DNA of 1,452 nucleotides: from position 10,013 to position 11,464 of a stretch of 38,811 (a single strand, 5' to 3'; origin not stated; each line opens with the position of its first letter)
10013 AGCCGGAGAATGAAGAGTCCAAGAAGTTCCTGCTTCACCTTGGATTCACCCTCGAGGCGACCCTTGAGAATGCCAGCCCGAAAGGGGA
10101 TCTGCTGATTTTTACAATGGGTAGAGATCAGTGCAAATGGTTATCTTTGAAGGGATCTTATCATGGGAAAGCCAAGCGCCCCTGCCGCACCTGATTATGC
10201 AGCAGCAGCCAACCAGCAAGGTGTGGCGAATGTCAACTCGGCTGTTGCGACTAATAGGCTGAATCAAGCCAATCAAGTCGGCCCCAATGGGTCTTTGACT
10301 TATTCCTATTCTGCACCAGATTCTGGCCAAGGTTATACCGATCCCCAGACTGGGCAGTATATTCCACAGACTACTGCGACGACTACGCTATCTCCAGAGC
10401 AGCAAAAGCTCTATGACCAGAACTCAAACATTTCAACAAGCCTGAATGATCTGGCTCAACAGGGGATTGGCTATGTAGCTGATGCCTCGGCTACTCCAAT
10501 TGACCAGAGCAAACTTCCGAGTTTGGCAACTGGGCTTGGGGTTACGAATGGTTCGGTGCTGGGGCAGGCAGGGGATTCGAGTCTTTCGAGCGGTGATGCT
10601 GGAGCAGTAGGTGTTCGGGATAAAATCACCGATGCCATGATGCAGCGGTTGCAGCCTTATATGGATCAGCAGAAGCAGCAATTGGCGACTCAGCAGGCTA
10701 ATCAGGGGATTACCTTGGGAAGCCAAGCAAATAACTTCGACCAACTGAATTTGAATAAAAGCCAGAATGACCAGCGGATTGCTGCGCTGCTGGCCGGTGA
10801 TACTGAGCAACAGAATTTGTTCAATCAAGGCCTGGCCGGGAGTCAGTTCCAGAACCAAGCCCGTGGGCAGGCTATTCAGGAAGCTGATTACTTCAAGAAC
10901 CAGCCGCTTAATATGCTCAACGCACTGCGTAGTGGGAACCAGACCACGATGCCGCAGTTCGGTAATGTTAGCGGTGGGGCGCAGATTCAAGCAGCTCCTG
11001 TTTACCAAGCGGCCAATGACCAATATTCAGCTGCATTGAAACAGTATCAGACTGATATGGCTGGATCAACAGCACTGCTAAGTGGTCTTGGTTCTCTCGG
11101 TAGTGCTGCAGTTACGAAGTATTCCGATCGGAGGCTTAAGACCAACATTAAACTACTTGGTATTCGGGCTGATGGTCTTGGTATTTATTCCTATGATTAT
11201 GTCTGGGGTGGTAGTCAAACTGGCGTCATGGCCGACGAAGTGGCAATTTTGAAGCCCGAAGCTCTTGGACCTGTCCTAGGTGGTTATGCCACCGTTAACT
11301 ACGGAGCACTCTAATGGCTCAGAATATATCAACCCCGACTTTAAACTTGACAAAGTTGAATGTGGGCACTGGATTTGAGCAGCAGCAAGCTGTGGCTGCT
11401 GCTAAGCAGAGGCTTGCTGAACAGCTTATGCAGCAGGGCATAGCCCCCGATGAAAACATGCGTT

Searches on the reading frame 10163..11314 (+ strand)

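Call 79: search_protein_families(library=phrogs, proteins=[window:10163-11314:+], max_evalue=0.001)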
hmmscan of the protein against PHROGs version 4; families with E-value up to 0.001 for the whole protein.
window:10163-11314:+ (383 aa): 1 family
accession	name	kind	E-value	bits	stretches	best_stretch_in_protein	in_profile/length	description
phrog_6121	-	head and packaging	5.2e-71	241.2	1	3-382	7-386/392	virion structural protein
